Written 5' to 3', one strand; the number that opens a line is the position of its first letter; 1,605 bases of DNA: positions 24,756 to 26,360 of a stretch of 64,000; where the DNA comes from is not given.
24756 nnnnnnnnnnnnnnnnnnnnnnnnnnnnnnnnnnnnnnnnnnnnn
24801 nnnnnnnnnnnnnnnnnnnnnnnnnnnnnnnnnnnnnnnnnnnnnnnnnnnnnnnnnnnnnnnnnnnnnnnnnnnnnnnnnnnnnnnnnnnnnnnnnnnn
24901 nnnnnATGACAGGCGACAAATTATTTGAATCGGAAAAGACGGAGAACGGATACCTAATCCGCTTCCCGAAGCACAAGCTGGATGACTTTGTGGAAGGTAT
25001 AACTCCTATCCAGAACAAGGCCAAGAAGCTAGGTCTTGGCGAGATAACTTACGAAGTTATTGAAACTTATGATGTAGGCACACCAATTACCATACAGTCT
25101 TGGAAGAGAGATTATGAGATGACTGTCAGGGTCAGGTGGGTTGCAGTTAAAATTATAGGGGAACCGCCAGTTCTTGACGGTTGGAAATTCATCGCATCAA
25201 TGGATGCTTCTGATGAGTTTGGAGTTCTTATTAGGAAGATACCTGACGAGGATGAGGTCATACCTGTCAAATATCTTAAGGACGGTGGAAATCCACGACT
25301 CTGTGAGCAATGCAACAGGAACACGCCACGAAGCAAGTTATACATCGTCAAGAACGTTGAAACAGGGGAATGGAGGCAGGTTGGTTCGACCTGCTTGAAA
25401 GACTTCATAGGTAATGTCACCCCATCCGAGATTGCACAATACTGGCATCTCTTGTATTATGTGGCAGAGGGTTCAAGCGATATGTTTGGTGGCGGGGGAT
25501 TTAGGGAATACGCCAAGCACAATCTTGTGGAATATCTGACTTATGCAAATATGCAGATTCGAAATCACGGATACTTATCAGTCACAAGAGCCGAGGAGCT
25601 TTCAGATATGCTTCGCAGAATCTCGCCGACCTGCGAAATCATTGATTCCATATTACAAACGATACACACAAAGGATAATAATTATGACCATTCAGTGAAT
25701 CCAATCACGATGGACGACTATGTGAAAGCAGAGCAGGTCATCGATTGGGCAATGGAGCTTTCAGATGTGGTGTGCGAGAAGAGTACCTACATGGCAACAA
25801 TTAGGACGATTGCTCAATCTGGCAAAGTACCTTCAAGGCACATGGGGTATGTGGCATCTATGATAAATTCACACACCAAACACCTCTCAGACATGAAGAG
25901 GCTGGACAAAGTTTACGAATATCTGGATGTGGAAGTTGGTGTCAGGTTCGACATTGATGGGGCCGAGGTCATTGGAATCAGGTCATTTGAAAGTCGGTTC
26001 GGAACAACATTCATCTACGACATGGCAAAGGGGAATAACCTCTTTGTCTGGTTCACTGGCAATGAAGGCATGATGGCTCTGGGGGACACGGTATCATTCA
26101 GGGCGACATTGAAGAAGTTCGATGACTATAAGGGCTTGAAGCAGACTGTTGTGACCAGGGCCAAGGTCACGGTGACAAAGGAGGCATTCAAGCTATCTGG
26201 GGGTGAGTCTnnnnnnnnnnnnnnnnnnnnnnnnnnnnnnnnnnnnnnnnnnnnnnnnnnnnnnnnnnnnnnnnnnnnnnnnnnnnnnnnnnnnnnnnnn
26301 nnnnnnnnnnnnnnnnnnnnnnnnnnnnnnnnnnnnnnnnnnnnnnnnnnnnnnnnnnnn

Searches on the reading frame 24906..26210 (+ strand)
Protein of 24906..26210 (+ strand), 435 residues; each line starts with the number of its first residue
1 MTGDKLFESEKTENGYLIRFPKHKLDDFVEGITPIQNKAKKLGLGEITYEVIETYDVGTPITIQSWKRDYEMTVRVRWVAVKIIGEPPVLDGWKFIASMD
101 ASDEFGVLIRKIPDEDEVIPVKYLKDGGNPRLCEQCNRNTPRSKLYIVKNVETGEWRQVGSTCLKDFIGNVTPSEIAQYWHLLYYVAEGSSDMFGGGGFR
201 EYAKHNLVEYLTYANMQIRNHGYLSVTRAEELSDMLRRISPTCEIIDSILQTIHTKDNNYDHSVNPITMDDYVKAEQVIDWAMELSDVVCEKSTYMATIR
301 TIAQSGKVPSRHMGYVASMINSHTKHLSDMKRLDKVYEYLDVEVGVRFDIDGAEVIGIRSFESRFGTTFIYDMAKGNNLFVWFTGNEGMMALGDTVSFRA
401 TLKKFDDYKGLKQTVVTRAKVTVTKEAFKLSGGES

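Call 18: search_protein_families(library=pfam, proteins=[window:24906-26210:+], max_evalue=0.001)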
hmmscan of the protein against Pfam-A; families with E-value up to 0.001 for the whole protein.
window:24906-26210:+ (435 aa): 0 families

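Call 19: search_protein_families(library=phrogs, proteins=[window:24906-26210:+], max_evalue=0.001)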
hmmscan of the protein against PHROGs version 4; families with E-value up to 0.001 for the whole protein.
window:24906-26210:+ (435 aa): 5 families
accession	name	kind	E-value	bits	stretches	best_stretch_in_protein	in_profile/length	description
phrog_2319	-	unknown function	1.3e-55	190.2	1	21-421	9-396/399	-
phrog_27218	-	unknown function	1.7e-08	35.5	1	297-421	67-189/192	-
phrog_3628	-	unknown function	7.2e-08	32.9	1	354-421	185-255/257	-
phrog_4095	-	unknown function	5.5e-06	27.2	1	357-426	160-230/234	-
phrog_30451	-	unknown function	8.9e-06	26.4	1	306-425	163-283/287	-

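Call 31: search_dna_similar(query=window:24906-26210:+, collection=phages, mode=protein, max_rows=15)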
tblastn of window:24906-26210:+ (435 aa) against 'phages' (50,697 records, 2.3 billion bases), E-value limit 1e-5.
Records with a match: 147; places in all: 147; records where one place covers at least 80% of the query: 67.
Best place of each record, by identity: <60% 147.
By first word of the organism name: Vibrio 113; Aeromonas 11; Streptomyces 4; Cronobacter 4; Gordonia 3; Ruegeria 2; Rhodococcus 2; Salicola 1; phage 1; Tunturiibacter 1; and 5 more.
By host as written in the record: - 81; Aeromonas salmonicida 7; Vibrio parahaemolyticus 5; Vibrio sp. 4; Vibrio crassostreae 3; Aeromonas hydrophila 3; Ruegeria pomeroyi DSS-3 3; Vibrio alginolyticus V1 2; and 27 more.
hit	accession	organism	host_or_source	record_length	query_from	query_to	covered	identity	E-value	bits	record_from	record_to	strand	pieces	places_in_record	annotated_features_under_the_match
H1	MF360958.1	Salicola phage SCTP-2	Salicola sp. PV4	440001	16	411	91%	26.3%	1e-27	122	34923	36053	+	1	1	41: hypothetical protein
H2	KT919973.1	Vibrio phage phi-ST2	Vibrio alginolyticus V1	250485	11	409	92%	25.4%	2e-16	88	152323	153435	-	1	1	hypothetical protein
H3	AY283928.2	Vibrio phage KVP40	-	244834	11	409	92%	25.1%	5e-16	87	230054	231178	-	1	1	hypothetical protein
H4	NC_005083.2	Vibrio phage KVP40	Vibrio parahaemolyticus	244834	11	409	92%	25.1%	5e-16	87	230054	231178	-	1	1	hypothetical protein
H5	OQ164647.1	Vibrio phage vB_ValM_PVA8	Vibrio sp.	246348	11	409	92%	25.1%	5e-16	87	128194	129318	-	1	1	hypothetical protein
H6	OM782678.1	Vibrio phage PC-Liy1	Vibrio sp.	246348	11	409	92%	25.1%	5e-16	87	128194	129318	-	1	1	hypothetical protein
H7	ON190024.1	Vibrio phage PVA8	Vibrio sp.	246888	11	409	92%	25.1%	5e-16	87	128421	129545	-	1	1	hypothetical protein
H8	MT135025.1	Vibrio phage V07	Vibrio parahaemolyticus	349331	11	409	92%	25.1%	5e-16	87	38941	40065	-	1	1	hypothetical protein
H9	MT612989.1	Vibrio phage vB_ValM_R11Z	Vibrio alginolyticus NBRC 15630 = ATCC ...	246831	11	409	92%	25.1%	2e-16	88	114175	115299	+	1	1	hypothetical protein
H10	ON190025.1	Vibrio phage PVA23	Vibrio sp.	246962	11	409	92%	25.1%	2e-15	85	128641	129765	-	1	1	hypothetical protein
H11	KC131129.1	Vibrio phage VH7D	Vibrio harveyi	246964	11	409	92%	25.1%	2e-15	85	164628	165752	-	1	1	none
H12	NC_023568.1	Vibrio phage VH7D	Vibrio harveyi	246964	11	409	92%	25.1%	2e-15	85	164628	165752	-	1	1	none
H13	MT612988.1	Vibrio phage vB_ValM_R10Z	Vibrio alginolyticus NBRC 15630 = ATCC ...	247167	11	409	92%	25.1%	2e-15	85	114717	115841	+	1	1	hypothetical protein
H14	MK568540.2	Vibrio phage Va3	Vibrio alginolyticus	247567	11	409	92%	25.1%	2e-15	85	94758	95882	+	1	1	hypothetical protein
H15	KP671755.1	Vibrio phage ValKK3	Vibrio alginolyticus ATCC 17749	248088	11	409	92%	25.1%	2e-15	85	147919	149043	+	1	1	hypothetical protein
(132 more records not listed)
